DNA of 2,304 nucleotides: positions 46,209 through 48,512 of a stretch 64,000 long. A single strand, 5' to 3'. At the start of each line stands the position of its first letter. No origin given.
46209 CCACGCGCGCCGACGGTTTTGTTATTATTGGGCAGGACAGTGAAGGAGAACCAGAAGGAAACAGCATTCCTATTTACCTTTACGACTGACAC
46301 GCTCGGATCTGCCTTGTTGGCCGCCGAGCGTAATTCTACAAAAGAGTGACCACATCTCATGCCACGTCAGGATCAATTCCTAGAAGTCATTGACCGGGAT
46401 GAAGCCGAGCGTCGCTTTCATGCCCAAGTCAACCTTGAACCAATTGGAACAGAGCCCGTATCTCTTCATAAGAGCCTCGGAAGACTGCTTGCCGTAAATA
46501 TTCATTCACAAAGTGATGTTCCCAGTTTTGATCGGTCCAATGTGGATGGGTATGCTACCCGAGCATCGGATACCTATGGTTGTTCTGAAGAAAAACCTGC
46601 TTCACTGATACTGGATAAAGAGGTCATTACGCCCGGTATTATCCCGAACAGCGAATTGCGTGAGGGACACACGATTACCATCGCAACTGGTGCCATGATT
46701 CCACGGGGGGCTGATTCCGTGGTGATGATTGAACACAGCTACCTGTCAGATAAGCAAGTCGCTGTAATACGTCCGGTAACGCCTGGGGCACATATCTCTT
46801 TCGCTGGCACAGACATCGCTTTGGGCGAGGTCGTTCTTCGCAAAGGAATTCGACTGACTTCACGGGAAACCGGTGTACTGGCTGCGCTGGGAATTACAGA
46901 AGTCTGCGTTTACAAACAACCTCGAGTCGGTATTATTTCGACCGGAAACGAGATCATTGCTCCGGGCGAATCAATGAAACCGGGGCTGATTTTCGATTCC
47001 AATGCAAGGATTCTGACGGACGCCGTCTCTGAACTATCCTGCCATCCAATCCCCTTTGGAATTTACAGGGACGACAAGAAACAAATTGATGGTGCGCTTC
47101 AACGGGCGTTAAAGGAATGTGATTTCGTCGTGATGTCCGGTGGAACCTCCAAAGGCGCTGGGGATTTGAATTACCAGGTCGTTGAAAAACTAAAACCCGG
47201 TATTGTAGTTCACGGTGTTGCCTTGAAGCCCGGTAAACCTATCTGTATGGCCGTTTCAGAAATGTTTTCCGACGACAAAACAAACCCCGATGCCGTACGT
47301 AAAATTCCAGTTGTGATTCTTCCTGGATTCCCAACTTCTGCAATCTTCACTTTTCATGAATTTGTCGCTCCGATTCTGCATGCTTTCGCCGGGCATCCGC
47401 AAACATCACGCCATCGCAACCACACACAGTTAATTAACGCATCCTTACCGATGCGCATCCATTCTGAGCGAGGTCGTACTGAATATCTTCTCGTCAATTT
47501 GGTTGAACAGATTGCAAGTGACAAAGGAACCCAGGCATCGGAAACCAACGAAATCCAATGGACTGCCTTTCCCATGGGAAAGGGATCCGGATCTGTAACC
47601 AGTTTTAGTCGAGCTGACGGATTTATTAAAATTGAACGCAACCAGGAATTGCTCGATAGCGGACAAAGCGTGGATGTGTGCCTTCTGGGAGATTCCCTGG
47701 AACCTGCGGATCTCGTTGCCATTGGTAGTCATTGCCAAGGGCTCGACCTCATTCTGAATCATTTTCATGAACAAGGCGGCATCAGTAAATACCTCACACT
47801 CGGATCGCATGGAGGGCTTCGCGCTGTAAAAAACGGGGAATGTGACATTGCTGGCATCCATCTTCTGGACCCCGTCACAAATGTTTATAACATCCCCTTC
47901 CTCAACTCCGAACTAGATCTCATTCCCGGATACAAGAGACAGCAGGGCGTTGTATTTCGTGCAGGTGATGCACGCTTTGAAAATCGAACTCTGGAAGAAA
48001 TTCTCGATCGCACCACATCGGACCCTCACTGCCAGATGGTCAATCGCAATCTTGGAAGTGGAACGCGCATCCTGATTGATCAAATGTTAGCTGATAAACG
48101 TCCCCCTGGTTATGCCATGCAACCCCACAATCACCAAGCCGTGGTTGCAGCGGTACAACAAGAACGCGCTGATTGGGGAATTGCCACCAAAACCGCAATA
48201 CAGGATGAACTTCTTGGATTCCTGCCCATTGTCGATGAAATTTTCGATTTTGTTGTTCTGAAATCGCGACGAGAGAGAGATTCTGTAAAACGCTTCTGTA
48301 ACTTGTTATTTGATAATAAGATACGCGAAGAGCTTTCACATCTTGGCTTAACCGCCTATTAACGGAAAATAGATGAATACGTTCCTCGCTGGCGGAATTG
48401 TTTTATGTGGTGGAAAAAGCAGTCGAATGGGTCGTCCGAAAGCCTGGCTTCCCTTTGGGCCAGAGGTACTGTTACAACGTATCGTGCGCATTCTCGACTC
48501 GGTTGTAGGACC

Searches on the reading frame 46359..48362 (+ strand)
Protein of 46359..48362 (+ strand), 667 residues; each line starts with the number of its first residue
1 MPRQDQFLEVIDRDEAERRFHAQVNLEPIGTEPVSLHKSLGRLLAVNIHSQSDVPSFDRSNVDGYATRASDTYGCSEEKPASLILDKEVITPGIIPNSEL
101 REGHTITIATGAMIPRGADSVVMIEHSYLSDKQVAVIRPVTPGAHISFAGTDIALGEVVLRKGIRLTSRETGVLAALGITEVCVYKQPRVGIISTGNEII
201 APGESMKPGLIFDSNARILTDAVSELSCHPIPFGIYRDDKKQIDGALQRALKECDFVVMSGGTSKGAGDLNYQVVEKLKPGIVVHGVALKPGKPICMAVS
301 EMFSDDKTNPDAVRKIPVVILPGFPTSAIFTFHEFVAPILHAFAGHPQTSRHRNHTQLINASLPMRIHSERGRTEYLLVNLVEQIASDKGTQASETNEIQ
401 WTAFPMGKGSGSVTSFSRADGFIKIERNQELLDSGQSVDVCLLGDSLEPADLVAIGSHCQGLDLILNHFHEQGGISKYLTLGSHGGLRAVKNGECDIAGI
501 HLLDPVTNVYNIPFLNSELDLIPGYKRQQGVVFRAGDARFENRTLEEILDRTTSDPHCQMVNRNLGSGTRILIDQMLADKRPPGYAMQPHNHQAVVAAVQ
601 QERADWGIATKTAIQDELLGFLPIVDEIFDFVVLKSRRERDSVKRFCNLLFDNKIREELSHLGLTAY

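Call 26: find_encoding_contigs(protein=window:46359-48362:+, flank=1000, max_places=3)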
Protein window:46359-48362:+ (667 aa): 19 contigs read that carry it; 3 places shown.
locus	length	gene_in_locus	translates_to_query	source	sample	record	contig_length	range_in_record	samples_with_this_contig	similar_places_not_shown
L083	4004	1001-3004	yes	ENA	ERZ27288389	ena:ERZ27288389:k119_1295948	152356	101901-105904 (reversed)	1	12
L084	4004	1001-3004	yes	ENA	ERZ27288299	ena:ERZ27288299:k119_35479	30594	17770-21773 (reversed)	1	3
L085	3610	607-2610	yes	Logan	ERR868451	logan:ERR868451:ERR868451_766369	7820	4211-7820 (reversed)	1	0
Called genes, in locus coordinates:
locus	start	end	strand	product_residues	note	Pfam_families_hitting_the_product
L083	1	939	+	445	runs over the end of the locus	PF03453:MoeA_N, PF00994:MoCF_biosynth, PF03454:MoeA_C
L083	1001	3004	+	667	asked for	PF03453:MoeA_N, PF00994:MoCF_biosynth, PF03454:MoeA_C, PF12727:PBP_like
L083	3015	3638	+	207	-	PF12804:NTP_transf_3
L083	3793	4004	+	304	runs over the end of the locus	PF00701:DHDPS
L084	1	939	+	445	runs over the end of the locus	PF03453:MoeA_N, PF00994:MoCF_biosynth, PF03454:MoeA_C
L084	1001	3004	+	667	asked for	PF03453:MoeA_N, PF00994:MoCF_biosynth, PF03454:MoeA_C, PF12727:PBP_like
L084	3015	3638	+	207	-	PF12804:NTP_transf_3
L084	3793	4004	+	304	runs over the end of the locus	PF00701:DHDPS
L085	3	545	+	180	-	?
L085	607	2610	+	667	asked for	PF03453:MoeA_N, PF00994:MoCF_biosynth, PF03454:MoeA_C, PF12727:PBP_like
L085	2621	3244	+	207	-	PF12804:NTP_transf_3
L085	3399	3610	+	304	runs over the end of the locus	PF00701:DHDPS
